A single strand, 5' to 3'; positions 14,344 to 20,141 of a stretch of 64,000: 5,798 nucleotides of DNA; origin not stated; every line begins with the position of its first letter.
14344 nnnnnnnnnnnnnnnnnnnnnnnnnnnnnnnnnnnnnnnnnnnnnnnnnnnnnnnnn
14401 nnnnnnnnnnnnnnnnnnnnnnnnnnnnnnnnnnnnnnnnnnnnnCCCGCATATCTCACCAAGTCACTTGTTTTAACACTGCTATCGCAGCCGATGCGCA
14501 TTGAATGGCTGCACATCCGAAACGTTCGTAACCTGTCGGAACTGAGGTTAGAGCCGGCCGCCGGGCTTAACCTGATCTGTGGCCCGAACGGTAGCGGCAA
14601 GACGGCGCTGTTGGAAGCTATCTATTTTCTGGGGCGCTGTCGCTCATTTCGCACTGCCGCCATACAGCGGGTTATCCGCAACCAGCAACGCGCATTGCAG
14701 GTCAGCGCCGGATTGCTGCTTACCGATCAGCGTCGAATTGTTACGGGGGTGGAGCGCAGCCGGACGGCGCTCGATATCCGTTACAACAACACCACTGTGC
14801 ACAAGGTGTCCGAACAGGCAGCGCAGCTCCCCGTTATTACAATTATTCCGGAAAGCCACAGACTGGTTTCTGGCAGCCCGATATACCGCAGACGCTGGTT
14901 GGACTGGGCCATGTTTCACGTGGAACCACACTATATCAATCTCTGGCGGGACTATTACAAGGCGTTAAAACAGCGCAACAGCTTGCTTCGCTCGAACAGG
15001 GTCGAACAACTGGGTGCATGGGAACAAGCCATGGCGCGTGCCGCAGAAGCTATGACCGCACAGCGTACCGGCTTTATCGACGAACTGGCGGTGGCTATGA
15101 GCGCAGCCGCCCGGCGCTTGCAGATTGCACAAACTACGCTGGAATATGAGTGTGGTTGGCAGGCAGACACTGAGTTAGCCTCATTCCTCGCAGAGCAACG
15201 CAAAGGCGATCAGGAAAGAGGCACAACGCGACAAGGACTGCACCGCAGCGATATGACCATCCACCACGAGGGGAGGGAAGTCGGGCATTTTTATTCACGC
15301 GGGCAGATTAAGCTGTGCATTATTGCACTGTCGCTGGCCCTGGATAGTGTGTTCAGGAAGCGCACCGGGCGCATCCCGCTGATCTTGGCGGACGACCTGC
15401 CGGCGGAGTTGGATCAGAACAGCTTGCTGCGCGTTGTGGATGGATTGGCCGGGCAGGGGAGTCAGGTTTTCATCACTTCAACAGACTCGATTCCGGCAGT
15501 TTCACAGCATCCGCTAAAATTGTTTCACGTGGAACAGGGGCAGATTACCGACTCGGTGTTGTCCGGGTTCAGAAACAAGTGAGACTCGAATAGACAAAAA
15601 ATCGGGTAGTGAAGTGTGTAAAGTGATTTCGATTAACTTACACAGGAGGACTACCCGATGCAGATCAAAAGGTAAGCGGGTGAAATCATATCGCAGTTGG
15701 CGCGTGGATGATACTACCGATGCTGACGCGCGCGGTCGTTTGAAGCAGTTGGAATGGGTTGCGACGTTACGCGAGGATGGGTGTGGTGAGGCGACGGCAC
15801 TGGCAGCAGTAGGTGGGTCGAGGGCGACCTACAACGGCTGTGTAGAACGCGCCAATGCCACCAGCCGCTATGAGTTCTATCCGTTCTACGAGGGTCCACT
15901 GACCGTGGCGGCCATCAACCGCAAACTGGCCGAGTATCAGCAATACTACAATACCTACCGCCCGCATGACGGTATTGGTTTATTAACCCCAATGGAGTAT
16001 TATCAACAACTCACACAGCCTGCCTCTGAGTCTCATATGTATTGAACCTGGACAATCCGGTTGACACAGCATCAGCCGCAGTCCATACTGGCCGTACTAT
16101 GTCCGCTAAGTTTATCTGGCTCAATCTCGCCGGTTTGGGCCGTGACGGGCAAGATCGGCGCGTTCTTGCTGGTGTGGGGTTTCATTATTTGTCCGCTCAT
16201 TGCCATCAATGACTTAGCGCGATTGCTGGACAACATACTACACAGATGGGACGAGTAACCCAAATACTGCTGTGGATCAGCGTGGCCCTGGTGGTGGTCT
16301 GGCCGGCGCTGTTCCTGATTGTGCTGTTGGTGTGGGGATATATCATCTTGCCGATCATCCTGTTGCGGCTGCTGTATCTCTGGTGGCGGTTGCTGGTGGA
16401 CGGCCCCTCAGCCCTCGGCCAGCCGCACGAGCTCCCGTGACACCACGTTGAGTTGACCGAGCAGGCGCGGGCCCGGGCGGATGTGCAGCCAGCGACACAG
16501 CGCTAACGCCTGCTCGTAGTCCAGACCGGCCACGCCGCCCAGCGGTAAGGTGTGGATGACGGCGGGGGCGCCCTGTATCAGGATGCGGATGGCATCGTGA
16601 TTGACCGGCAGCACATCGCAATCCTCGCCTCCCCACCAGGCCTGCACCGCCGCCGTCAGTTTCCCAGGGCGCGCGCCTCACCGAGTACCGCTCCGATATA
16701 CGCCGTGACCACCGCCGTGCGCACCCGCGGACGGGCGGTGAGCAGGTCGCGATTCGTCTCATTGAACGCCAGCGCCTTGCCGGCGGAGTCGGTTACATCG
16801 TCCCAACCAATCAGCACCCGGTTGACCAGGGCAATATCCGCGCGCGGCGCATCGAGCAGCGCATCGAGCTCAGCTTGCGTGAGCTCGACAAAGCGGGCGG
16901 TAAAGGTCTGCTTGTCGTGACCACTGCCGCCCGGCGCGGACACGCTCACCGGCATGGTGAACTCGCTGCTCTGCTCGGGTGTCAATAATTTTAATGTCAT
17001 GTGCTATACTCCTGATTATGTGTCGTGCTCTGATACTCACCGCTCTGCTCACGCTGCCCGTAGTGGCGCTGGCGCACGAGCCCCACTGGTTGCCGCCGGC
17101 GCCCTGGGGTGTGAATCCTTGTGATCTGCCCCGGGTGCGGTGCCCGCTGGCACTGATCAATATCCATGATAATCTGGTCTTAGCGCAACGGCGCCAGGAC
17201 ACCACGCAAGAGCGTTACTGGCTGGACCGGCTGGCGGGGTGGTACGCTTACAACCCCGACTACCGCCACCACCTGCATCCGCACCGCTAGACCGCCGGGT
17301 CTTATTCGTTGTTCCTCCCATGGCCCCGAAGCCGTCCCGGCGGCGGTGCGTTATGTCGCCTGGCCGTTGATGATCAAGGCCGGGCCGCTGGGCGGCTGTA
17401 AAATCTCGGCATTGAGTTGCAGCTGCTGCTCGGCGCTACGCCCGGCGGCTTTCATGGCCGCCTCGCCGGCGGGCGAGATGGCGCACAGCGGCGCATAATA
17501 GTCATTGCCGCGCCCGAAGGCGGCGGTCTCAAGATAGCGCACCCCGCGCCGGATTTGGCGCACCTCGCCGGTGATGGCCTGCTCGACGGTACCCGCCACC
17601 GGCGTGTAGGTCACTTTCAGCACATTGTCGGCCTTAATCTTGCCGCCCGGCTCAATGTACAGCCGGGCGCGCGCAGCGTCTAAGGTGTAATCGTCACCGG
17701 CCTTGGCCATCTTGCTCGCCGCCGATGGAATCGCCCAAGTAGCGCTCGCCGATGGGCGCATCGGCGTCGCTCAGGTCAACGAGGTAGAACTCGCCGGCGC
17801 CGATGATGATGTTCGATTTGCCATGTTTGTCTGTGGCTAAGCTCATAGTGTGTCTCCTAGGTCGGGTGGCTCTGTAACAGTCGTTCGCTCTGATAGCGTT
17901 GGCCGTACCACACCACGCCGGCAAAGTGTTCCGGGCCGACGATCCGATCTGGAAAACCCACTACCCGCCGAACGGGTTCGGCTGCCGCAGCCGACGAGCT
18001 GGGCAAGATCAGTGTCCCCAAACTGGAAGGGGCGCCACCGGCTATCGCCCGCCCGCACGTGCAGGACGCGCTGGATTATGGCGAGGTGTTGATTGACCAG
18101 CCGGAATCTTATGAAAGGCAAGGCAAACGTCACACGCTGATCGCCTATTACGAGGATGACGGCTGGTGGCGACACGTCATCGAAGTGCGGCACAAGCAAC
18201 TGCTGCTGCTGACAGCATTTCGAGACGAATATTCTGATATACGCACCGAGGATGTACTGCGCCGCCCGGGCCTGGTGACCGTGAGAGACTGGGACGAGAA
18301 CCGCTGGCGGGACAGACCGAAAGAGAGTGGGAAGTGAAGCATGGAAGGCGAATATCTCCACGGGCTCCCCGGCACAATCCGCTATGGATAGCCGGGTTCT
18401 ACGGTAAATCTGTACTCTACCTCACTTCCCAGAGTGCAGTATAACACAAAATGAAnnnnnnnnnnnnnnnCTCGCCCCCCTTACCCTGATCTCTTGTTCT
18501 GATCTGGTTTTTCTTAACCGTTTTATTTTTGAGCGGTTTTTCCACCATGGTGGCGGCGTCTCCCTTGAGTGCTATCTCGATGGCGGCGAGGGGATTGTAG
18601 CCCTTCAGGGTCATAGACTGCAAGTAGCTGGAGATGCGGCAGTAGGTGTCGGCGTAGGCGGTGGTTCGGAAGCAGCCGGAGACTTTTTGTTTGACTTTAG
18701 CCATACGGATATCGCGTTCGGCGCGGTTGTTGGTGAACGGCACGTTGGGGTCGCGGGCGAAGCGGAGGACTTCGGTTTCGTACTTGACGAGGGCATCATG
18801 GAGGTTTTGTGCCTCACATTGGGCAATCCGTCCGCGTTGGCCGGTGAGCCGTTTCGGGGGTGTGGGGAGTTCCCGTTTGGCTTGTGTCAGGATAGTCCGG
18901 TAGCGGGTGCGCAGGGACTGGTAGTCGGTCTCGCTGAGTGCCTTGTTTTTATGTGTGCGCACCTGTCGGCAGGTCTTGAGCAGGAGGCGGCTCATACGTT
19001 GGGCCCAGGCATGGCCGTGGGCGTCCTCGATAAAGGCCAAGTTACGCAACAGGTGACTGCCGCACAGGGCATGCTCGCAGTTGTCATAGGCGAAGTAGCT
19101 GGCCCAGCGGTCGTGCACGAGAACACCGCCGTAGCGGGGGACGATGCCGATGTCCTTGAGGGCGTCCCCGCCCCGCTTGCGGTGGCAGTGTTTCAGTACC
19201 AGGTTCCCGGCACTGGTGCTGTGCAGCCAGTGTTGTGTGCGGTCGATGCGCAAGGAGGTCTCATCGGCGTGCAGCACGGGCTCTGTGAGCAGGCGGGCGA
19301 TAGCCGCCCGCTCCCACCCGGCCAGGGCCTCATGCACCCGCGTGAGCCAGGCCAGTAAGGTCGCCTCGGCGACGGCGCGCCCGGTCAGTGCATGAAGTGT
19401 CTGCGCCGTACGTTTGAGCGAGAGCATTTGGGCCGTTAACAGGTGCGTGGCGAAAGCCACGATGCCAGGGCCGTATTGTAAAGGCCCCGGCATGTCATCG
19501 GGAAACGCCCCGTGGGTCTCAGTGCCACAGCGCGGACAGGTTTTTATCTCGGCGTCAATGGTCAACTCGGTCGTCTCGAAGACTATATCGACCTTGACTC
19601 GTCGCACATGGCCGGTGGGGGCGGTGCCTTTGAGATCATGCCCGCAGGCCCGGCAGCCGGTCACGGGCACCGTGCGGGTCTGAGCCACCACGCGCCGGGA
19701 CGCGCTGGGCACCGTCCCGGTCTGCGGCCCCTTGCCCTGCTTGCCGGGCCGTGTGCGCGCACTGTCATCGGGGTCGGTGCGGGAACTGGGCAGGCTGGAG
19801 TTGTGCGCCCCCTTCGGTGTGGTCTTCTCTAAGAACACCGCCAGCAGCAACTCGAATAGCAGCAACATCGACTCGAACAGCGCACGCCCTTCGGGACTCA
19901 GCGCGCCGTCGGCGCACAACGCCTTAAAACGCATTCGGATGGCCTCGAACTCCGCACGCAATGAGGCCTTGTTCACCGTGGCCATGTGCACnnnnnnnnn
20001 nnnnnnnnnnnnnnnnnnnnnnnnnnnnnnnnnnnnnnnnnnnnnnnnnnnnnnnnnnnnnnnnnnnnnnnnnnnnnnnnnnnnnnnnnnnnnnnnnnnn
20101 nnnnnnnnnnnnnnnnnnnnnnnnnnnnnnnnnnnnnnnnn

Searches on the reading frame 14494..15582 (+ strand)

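Call 39: search_protein_families(library=pfam, proteins=[window:14494-15582:+], max_evalue=0.01)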
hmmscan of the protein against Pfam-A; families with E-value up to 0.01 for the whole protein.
window:14494-15582:+ (362 aa): 9 families
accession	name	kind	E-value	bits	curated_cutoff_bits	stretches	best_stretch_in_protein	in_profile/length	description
PF02463.25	SMC_N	-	5.4e-24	85.3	40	1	3-348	2-216/220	RecF/RecN/SMC N terminal domain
PF13476.12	AAA_23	-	1.7e-11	45.6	27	1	6-43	2-39/201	AAA domain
PF13175.12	AAA_15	-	1.8e-08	34.9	32.1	1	1-46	1-46/374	AAA ATPase domain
PF13304.12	AAA_21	-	3.4e-06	27.8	27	1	25-68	1-26/304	AAA domain, putative AbiEii toxin, Type IV TA system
PF13555.12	AAA_29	-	0.00094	19.3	27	1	23-46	22-45/61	P-loop containing region of AAA domain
PF13514.12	AAA_27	-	0.0016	18.5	22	1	15-47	15-50/206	AAA domain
PF13191.12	AAA_16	-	0.0032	18.4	32.6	0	21-81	22-97/167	AAA ATPase domain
PF00005.33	ABC_tran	-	0.0059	17.6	25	0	27-46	15-34/137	ABC transporter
PF01637.24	ATPase_2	-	0.0077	16.5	33.2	0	25-48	22-45/225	ATPase domain predominantly from Archaea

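Call 40: search_protein_families(library=phrogs, proteins=[window:14494-15582:+], max_evalue=0.001)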
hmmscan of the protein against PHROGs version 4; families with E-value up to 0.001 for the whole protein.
window:14494-15582:+ (362 aa): 8 families
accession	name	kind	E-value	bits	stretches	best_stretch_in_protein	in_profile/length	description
phrog_800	-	head and packaging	2.6e-20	73.5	1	6-354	11-360/511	terminase small subunit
phrog_8323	-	unknown function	1.5e-10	41.3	1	1-44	49-92/623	-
phrog_77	-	DNA, RNA and nucleotide metabolism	3e-10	40.3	1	1-46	296-343/967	SbcC-like subunit of palindrome specific endonuclease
phrog_1499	-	unknown function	3.4e-10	40.8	1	1-76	3-80/427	-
phrog_3940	-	unknown function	5.2e-07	29.8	1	2-52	4-54/537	-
phrog_4747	-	unknown function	1.1e-05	25.7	1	1-54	1-53/610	-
phrog_7507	-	unknown function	1.6e-05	25.5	1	1-46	2-47/483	-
phrog_9802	-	unknown function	2.3e-05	24.6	1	1-65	3-65/438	-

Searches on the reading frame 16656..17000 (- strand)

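Call 39: search_protein_families(library=pfam, proteins=[window:16656-17000:-], max_evalue=0.01)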
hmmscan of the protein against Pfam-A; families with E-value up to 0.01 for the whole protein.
window:16656-17000:- (114 aa): 1 family
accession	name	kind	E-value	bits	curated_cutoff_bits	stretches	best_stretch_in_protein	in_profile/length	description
PF08748.17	Phage_TAC_4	-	0.00058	20.5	21.1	0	8-108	8-120/124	Phage tail assembly chaperone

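Call 40: search_protein_families(library=phrogs, proteins=[window:16656-17000:-], max_evalue=0.001)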
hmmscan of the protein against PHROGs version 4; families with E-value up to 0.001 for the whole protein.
window:16656-17000:- (114 aa): 1 family
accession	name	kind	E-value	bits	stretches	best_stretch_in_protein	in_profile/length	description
phrog_569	-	tail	9.8e-14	52.8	1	13-110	35-129/256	tail length tape measure protein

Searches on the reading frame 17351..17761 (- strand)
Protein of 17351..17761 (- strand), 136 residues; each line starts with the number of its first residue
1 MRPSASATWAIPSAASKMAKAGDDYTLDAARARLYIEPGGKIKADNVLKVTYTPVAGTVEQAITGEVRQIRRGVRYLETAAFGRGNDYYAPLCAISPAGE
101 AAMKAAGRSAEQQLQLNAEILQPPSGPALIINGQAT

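Call 39: search_protein_families(library=pfam, proteins=[window:17351-17761:-], max_evalue=0.01)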
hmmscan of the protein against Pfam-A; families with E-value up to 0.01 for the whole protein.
window:17351-17761:- (136 aa): 0 families

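Call 40: search_protein_families(library=phrogs, proteins=[window:17351-17761:-], max_evalue=0.001)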
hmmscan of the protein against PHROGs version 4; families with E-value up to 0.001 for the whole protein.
window:17351-17761:- (136 aa): 1 family
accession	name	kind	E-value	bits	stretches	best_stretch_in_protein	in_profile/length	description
phrog_807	-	tail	1.5e-14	55.1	1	15-127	131-241/256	major tail protein with Ig-like domain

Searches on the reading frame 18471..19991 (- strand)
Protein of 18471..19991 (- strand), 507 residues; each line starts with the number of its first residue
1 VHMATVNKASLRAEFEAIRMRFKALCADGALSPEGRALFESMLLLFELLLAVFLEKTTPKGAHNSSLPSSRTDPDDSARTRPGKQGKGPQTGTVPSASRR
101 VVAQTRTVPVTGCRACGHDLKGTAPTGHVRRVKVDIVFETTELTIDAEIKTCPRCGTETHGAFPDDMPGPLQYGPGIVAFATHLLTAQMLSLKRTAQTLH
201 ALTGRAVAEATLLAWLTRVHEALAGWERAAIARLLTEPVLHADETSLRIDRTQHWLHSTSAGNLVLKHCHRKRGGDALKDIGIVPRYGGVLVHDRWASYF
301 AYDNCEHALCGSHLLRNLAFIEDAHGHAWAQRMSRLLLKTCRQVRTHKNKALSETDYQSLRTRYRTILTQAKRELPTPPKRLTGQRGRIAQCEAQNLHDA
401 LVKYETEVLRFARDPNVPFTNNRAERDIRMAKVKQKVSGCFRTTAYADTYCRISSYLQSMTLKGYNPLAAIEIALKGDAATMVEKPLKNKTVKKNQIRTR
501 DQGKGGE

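Call 3: search_protein_families(library=pfam, proteins=[window:18471-19991:-], max_evalue=0.01)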
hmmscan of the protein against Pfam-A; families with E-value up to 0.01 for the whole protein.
window:18471-19991:- (507 aa): 1 family
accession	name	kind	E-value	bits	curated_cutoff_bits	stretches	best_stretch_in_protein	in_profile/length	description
PF03050.20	DDE_Tnp_IS66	-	2.1e-42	145.9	23.1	1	172-447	3-282/284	Transposase IS66 family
